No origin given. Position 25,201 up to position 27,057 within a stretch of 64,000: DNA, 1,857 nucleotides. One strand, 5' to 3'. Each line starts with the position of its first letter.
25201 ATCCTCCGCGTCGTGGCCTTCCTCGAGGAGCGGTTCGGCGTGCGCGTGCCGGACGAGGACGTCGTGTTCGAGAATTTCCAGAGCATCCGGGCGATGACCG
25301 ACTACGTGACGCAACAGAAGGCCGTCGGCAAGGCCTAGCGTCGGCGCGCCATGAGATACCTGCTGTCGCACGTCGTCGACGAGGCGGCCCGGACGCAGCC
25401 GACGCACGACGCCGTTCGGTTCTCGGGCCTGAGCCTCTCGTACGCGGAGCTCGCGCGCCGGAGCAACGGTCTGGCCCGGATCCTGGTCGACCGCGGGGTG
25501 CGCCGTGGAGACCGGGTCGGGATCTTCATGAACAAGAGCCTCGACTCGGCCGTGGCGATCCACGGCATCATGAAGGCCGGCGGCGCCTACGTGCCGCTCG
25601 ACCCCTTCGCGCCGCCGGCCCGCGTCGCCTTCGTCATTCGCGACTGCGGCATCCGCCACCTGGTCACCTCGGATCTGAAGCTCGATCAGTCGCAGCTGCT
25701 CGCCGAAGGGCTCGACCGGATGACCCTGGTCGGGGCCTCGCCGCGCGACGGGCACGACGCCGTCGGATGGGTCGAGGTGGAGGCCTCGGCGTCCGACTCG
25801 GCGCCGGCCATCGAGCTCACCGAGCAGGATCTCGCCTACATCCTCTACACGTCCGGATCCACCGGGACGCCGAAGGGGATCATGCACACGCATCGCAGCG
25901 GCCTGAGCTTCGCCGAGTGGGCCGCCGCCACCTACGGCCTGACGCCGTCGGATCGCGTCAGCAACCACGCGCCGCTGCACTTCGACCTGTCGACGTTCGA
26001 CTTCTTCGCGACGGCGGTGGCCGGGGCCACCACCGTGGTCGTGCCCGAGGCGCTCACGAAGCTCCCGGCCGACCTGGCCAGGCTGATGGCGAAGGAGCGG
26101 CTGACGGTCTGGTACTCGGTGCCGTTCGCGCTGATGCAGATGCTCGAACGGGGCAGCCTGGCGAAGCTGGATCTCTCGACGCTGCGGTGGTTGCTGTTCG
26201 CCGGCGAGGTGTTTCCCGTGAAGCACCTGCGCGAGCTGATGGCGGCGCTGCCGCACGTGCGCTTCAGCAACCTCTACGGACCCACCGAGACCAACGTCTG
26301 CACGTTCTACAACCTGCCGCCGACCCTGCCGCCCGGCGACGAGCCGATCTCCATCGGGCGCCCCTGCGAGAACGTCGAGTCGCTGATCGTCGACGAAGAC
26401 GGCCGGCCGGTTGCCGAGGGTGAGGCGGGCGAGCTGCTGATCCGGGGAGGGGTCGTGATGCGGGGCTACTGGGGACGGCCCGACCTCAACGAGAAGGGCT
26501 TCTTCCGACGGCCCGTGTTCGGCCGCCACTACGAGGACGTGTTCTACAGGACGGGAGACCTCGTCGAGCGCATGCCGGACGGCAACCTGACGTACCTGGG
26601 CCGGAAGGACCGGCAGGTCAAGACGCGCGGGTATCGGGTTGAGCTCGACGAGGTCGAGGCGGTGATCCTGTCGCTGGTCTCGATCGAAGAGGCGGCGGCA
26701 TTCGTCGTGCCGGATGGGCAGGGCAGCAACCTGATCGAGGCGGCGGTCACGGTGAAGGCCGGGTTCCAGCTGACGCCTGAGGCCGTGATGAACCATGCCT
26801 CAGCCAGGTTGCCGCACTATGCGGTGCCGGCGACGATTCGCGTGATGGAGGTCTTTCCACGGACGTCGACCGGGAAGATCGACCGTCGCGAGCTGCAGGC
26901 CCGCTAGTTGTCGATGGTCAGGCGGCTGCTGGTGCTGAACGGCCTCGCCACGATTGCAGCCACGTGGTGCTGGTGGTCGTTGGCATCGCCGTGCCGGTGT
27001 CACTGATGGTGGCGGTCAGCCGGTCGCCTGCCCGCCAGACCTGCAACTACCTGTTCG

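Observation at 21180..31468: Dlt-like carrier-protein tailoring cassette (2 adenylases, 2 carrier proteins, AsnB, 2 flavoenzymes, AT3) in the centre of an EPS operon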

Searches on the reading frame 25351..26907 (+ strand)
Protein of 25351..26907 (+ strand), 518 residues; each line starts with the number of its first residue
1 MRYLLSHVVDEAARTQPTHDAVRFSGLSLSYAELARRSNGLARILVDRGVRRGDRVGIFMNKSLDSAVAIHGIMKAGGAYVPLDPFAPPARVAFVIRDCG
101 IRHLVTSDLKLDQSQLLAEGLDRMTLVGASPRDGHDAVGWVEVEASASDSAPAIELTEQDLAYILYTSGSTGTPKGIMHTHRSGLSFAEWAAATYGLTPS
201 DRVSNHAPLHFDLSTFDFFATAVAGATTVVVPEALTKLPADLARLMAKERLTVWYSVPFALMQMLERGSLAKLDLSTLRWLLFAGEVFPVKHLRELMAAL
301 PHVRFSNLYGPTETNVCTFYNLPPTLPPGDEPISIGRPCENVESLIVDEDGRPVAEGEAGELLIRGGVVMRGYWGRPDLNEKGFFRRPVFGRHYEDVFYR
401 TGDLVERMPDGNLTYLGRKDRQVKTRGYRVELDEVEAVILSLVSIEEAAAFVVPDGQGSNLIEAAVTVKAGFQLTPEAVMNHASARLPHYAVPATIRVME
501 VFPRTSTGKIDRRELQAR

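Call 3: search_protein_families(library=pfam, proteins=[window:25351-26907:+], max_evalue=0.01)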
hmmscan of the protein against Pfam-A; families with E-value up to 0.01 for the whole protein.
window:25351-26907:+ (518 aa): 2 families
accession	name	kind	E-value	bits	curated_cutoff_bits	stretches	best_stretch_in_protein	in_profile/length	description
PF00501.34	AMP-binding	-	1.1e-91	307.9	29.9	1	10-374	2-384/384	AMP-binding enzyme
PF13193.12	AMP-binding_C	-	1e-10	42.8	24.5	1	434-509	1-76/76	AMP-binding enzyme C-terminal domain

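Call 4: search_protein_families(library=ncbifam, proteins=[window:25351-26907:+], max_evalue=0.01)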
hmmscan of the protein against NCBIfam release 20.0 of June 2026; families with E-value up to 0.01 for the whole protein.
window:25351-26907:+ (518 aa): 107 families (the best 25 are shown)
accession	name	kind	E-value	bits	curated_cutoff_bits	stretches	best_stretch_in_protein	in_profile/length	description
TIGR01733.1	AA-adenyl-dom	subfamily_domain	3.1e-122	408.3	317.4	1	30-449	1-408/409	amino acid adenylation domain-containing protein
TIGR03098.1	ligase_PEP_1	hypoth_equivalog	3.5e-96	322.7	592.35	1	4-517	1-516/517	acyl-CoA ligase (AMP-forming), exosortase A system-associated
NF041803.1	NRPS_SolG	exception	3.2e-92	309.8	2200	1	9-515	567-1070/1163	solanimycin non-ribosomal peptide synthetase SolG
NF004282.0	PRK05691.1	subfamily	1.1e-91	307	4090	1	4-516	1132-1623/4334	non-ribosomal peptide synthase/polyketide synthase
NF004837.0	PRK06187.1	subfamily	1.2e-83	281.2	476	1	3-517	8-520/531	long-chain-fatty-acid--CoA ligase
NF038078.1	NRPS_MxcG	equivalog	1.7e-83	280.8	2300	1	8-516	461-957/1442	myxochelin non-ribosomal peptide synthetase MxcG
NF003417.0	PRK04813.1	subfamily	7.9e-77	258.9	476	1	8-516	8-500/505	D-alanine--poly(phosphoribitol) ligase subunit DltA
NF006182.0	PRK08316.1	subfamily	1.5e-75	254.7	663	1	5-517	13-515/523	fatty acyl-CoA synthetase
TIGR01734.1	D-ala-DACP-lig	equivalog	2.1e-75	254.2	559.85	1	7-516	4-499/504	D-alanine--poly(phosphoribitol) ligase subunit DltA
NF047350.1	aureusi_NRPS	equivalog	1.4e-72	244.4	2500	1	7-515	1438-1908/2373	aureusimine non-ribosomal peptide synthetase AusA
NF006181.0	PRK08314.1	subfamily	4.7e-70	236.4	705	2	134-517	180-552/563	long-chain-fatty-acid--CoA ligase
NF007605.2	PRK10252.1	equivalog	7.9e-66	222.4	2400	1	5-515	456-957/1292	enterobactin non-ribosomal peptide synthetase EntF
NF004808.0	PRK06155.1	equivalog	1.7e-58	198.2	722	1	5-517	23-520/542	ATP-dependent acyl-CoA ligase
NF005801.1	PRK07656.1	equivalog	5.1e-56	190.3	657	1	7-516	5-500/500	FadD3 family acyl-CoA ligase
NF052269.1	Staph_lig_FadD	equivalog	4.8e-54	183.5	650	1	27-516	26-490/499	long-chain-fatty-acid--CoA ligase FadD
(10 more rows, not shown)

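Call 13: search_solved_structures(query=window:25351-26907:+, show_alignments=2, max_evalue=1e-30)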
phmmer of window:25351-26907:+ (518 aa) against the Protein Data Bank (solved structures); distinct sequences matched with E-value up to 1e-30: 107 (the best 60 are shown).
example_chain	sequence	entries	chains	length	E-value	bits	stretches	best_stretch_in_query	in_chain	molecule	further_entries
6mfy_A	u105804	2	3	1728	2.6e-133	448.6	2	5-515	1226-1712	Linear gramicidin synthase subunit A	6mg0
6mfz_A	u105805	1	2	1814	3.1e-133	448.3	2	5-515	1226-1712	Linear gramicidin synthase subunit A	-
9be3_A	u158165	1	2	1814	3.1e-133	448.3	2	5-515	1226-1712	Linear gramicidin synthase subunit A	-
9be4_A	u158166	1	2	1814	3.1e-133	448.3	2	5-515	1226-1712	Linear gramicidin synthase subunit A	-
9meh_A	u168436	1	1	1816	3.1e-133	448.3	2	5-515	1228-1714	Linear gramicidin synthase subunit A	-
8xjz_C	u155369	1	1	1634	2.8e-98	333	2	21-515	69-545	Peptide synthetase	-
6o6e_B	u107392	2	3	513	3.4e-94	319.6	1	16-515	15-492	L-proline--[L-prolyl-carrier protein] ligase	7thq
6p1j_A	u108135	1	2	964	1.9e-75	257.7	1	11-514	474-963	Txo2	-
6ea3_B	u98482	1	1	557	4.8e-75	256.4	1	3-513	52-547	adenylation domain of Fuscachelin synthetase component H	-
8hlk_A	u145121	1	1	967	4e-72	246.7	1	7-515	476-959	Microcystin synthetase B (Fragment)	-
9bfd_A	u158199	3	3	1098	4.3e-71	243.3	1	8-515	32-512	Tyrocidine synthase 1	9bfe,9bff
6lta_A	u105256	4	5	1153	2.4e-70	240.9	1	12-515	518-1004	Nonribosomal peptide synthetase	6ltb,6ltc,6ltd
8www_A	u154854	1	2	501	3.3e-70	240.4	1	7-517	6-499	Carrier domain-containing protein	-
2vsq_A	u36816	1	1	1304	3.3e-68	233.8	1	8-515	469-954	SURFACTIN SYNTHETASE SUBUNIT 3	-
1amu_A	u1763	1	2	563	4.4e-67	230.1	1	8-515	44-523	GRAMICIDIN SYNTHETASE 1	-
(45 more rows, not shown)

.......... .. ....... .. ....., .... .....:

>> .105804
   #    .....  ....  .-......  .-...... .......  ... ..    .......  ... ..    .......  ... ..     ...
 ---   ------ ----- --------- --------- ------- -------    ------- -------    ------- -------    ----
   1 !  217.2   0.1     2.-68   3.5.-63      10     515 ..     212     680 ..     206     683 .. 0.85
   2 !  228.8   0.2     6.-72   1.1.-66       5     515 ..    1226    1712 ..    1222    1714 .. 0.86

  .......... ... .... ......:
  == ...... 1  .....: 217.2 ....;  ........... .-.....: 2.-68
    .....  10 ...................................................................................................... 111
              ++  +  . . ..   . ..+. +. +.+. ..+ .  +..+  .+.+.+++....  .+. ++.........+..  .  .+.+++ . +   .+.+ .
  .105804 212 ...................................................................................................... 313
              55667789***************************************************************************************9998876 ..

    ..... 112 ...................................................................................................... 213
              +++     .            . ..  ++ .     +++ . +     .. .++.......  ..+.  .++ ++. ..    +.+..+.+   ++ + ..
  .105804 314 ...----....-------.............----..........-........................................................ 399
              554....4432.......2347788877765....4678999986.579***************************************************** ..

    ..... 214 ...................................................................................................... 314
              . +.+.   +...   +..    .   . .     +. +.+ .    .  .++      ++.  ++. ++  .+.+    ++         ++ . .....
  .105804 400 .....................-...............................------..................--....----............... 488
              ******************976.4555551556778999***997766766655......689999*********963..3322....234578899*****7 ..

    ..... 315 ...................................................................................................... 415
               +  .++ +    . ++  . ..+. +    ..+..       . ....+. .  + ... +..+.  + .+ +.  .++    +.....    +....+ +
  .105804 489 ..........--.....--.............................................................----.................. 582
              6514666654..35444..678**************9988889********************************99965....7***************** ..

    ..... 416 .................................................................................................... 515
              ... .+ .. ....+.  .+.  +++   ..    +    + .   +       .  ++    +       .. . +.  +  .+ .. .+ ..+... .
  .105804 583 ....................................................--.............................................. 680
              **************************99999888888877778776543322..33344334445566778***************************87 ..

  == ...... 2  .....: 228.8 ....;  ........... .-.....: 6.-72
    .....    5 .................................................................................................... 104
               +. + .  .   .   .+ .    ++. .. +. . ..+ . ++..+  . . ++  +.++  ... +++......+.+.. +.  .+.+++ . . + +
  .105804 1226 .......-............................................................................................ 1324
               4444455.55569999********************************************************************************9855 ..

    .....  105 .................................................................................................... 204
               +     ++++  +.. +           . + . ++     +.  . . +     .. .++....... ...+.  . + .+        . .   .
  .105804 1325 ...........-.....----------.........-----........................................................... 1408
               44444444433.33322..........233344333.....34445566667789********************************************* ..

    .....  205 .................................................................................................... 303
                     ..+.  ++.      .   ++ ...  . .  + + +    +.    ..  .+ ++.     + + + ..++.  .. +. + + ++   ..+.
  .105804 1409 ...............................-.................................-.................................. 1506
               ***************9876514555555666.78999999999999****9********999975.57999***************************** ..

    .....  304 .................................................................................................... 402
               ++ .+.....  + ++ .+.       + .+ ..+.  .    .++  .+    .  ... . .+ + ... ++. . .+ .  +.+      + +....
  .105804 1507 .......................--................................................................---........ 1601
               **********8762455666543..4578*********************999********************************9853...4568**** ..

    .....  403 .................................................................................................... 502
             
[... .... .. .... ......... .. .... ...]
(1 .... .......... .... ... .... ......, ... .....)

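Call 19: find_encoding_contigs(protein=window:25351-26907:+, flank=10000, max_places=6)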
Protein window:25351-26907:+ (518 aa): 5 contigs read that carry it; 1 place shown.
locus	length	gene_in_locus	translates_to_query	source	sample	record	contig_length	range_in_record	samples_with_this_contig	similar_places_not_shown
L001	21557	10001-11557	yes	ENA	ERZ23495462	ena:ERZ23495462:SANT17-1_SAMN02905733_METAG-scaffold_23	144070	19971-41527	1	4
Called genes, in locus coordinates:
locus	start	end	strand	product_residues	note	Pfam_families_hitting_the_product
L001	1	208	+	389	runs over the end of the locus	PF13439:Glyco_transf_4 (weak), PF13579:Glyco_trans_4_4, PF13692:Glyco_trans_1_4, PF13524:Glyco_trans_1_2, PF00534:Glycos_transf_1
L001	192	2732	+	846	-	PF16586:DUF5060 (weak)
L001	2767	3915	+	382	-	PF02563:Poly_export, PF10531:SLBB (weak), PF22461:SLBB_2 (weak)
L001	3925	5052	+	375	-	PF02563:Poly_export, PF10531:SLBB, PF22461:SLBB_2 (weak)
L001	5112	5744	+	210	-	PF13580:SIS_2, PF01380:SIS (weak)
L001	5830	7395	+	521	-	PF00501:AMP-binding, PF13193:AMP-binding_C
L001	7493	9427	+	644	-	PF13522:GATase_6, PF12481:DUF3700 (weak), PF13537:GATase_7, PF00733:Asn_synthase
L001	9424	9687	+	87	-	PF00550:PP-binding (weak)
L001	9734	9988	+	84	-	PF00550:PP-binding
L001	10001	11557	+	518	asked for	PF00501:AMP-binding, PF13193:AMP-binding_C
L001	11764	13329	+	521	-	PF01266:DAO (faint), PF03486:HI0933_like (faint), PF07992:Pyr_redox_2, PF13450:NAD_binding_8 (faint), PF13454:NAD_binding_9 (faint), PF13738:Pyr_redox_3, PF00743:FMO-like (faint)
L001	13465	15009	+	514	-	PF00070:Pyr_redox (faint), PF01266:DAO (weak), PF01494:FAD_binding_3, PF04820:Trp_halogenase, PF07992:Pyr_redox_2 (faint), PF13450:NAD_binding_8 (weak), PF04820:Trp_halogenase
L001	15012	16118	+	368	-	PF01757:Acyl_transf_3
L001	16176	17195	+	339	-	PF01073:3Beta_HSD, PF01370:Epimerase, PF02719:Polysacc_synt_2, PF04321:RmlD_sub_bind, PF05368:NmrA (weak), PF07993:NAD_binding_4 (faint), PF13460:NAD_binding_10, PF16363:GDP_Man_Dehyd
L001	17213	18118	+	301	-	PF00535:Glycos_transf_2, PF13641:Glyco_tranf_2_3, PF13632:Glyco_trans_2_3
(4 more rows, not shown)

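Call 20: find_related_loci(query=window:25351-26907:+, collection=genome_contigs, flank=10000)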
Query window:25351-26907:+ (518 aa) in genome_contigs; peptide patterns used: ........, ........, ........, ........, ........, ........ (x = any residue, [..] = any of these).
585 stretches matched a pattern; 488 encode a relative of the query (tblastn E <= 1e-3); the best 80 are kept; 80 distinct loci.
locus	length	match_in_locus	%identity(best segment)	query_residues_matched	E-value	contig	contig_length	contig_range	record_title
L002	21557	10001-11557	73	1-518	0e+0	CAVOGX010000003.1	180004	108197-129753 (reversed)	MAG: uncultured Chloroflexia bacterium isolate MFD09964.bin.2.14 genome assembly, contig: contig_14538, whole genome sho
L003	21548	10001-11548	71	1-515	0e+0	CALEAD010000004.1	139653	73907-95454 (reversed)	MAG: uncultured Anaerolineae bacterium isolate N1_Bin_METABAT__191_1 genome assembly, contig: c_000001071956, whole geno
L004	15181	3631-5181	72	3-518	0e+0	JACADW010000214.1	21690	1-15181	MAG: Acidobacteria bacterium isolate L.E.AB.17 k119_1705062, whole genome shotgun sequence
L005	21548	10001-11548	71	1-515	0e+0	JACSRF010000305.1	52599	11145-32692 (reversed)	MAG: Anaerolinea sp. isolate CH6 contig-70_454, whole genome shotgun sequence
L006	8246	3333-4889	68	1-518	0e+0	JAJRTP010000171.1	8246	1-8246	MAG: Chloroflexota bacterium isolate Dive96_bin1.73 k141_1521680, whole genome shotgun sequence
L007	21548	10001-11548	69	1-515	0e+0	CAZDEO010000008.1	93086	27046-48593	MAG TPA_asm: uncultured Anaerolinea sp. isolate SRP304446_co1_155 genome assembly, contig: NODE_128_length_93086_cov_13.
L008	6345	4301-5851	69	1-517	0e+0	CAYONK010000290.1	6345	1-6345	MAG TPA_asm: uncultured Ardenticatenaceae bacterium isolate SRP304446_co1_142 genome assembly, contig: NODE_8683_length_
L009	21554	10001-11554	70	1-517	0e+0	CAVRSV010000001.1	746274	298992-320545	MAG: uncultured Acidobacteriota bacterium isolate MFD02923.bin.1.166 genome assembly, contig: contig_13915, whole genome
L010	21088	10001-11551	66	1-517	0e+0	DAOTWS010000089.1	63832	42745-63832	MAG TPA_asm: Anaerolineae bacterium isolate H16_161 k91_2524522, whole genome shotgun sequence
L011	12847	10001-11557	65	2-518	0e+0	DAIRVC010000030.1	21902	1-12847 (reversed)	MAG TPA_asm: Anaerolineales bacterium isolate CTOTU25583 NODE_669_length_21902_cov_4.555042, whole genome shotgun sequen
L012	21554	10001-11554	65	2-518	0e+0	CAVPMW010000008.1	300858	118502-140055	MAG: uncultured Chloroflexia bacterium isolate MFD10007.bin.2.126 genome assembly, contig: contig_19317, whole genome sh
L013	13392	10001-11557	62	1-518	0e+0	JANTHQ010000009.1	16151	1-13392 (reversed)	MAG: Anaerolineaceae bacterium isolate bin30018 c_000000000488, whole genome shotgun sequence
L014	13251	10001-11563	65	2-517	0e+0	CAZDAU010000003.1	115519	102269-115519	MAG TPA_asm: uncultured Anaerolinea sp. isolate binchicken_co274_325 genome assembly, contig: NODE_380_length_115519_cov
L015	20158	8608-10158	64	2-517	0e+0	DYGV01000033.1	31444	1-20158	MAG TPA_asm: Anaerolinea thermophila isolate BE2012_54_8 Afr_mines_BE2012_717_length_31444_cov_3_164230, whole genome sh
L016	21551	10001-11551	63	3-517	0e+0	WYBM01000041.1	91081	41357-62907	MAG: Ardenticatenaceae bacterium isolate CFX1 k127_344674, whole genome shotgun sequence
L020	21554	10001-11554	64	2-518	0e+0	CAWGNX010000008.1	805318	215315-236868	MAG: uncultured Chloroflexia bacterium isolate MFD09779.bin.1.231 genome assembly, contig: contig_9602, whole genome sho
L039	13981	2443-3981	62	5-517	0e+0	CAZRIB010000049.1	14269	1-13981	MAG TPA_asm: uncultured Ardenticatenaceae bacterium isolate SRP162660_co2_81 genome assembly, contig: NODE_1777_length_1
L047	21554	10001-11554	59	1-517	0e+0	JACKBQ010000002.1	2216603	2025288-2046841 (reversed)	MAG: Ardenticatenaceae bacterium isolate HK-STAS-CHLO-25 HK-STAS-CHLO-25_2, whole genome shotgun sequence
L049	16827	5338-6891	60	1-517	0e+0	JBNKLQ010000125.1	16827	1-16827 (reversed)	MAG: Candidatus Promineifilaceae bacterium isolate H1H2.bin.11.strict NODE_125_length_16827_cov_4.462448, whole genome s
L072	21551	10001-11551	51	1-515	2e-179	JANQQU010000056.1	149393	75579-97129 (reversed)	MAG: Calditrichia bacterium isolate IP29b_bin.38 k99_352952, whole genome shotgun sequence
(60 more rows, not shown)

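Call 45: search_protein_families(library=pfam, proteins=[L002:7900-8742:+, L020:7598-8617:+, L039:9761-12274:+, L072:3235-4425:+, L072:6110-7231:+, L011:7485-8762:+, L047:6644-7411:+, L049:2733-3674:+], max_evalue=0.001)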
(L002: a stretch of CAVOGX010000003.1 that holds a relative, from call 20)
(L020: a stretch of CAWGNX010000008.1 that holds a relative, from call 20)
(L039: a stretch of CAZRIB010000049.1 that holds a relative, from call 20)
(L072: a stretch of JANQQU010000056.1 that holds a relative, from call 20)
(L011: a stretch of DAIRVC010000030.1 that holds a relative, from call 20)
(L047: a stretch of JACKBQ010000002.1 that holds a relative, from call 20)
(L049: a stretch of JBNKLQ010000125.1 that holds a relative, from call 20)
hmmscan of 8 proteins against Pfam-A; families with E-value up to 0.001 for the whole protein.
L002:7900-8742:+ (280 aa): 2 families
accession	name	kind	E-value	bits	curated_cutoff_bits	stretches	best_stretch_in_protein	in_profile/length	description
PF13469.12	Sulfotransfer_3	-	1.6e-10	42.1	27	1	40-242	3-216/216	Sulfotransferase family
PF00685.33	Sulfotransfer_1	-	8.1e-08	32.4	22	1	207-246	150-194/255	Sulfotransferase domain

L020:7598-8617:+ (339 aa): 3 families
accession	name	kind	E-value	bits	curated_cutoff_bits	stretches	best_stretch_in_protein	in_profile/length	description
PF00534.26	Glycos_transf_1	-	7.1e-15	55.4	26.4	1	219-316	13-111/172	Glycosyl transferases group 1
PF13692.12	Glyco_trans_1_4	-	6e-09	36.7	27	1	224-316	4-95/142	Glycosyl transferases group 1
PF13439.12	Glyco_transf_4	-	2.6e-06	28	28.5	0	175-212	130-170/170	Glycosyltransferase Family 4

L039:9761-12274:+ (837 aa): 6 families
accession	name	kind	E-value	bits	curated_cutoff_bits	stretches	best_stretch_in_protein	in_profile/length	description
PF00668.25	Condensation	-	5.5e-52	177.4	30.6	1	26-452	6-446/456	Condensation domain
PF00975.26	Thioesterase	-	9.5e-31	108.2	26.4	1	567-684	2-120/226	Thioesterase domain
PF00550.31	PP-binding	-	2.7e-10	40.8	20.8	1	480-543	2-67/67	Phosphopantetheine attachment site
PF00561.26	Abhydrolase_1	-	8.8e-09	35.8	25.8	1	567-676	2-113/245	alpha/beta hydrolase fold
PF12697.13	Abhydrolase_6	-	3.6e-07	31.5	26.3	1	570-692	3-113/217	Alpha/beta hydrolase family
PF12146.15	Hydrolase_4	-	1e-06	28.7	27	1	569-686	8-128/239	Serine aminopeptidase, S33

L072:3235-4425:+ (396 aa): 1 family
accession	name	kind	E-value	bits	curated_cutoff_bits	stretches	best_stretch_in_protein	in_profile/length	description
PF13795.12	HupE_UreJ_2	-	1e-43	149.1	24.5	1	197-357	2-154/156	HupE / UreJ protein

L072:6110-7231:+ (373 aa): 1 family
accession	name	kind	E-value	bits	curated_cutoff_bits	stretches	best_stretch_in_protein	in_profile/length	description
PF02423.21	OCD_Mu_crystall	-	2.9e-60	204.3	24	1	26-330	8-311/314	Ornithine cyclodeaminase/mu-crystallin family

L011:7485-8762:+ (425 aa): 1 family
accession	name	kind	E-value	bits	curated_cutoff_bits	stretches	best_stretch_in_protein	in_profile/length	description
PF00999.27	Na_H_Exchanger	-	5.4e-51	174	26.2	1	19-409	3-373/375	Sodium/hydrogen exchanger, transmembrane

L047:6644-7411:+ (255 aa): 3 families
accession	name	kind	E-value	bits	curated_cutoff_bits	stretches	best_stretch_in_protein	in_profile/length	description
PF00975.26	Thioesterase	-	2.1e-51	175.8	26.4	1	25-246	2-223/226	Thioesterase domain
PF12697.13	Abhydrolase_6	-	1.2e-08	36.4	26.3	1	33-235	6-208/217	Alpha/beta hydrolase family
PF00561.26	Abhydrolase_1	-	1.1e-05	25.7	25.8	0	72-110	55-90/245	alpha/beta hydrolase fold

L049:2733-3674:+ (313 aa): 2 families
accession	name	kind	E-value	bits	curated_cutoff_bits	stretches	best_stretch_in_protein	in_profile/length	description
PF13469.12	Sulfotransfer_3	-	2.3e-19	70.9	27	1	35-270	1-210/216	Sulfotransferase family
PF00685.33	Sulfotransfer_1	-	2e-08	34.4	22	1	36-271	4-180/255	Sulfotransferase domain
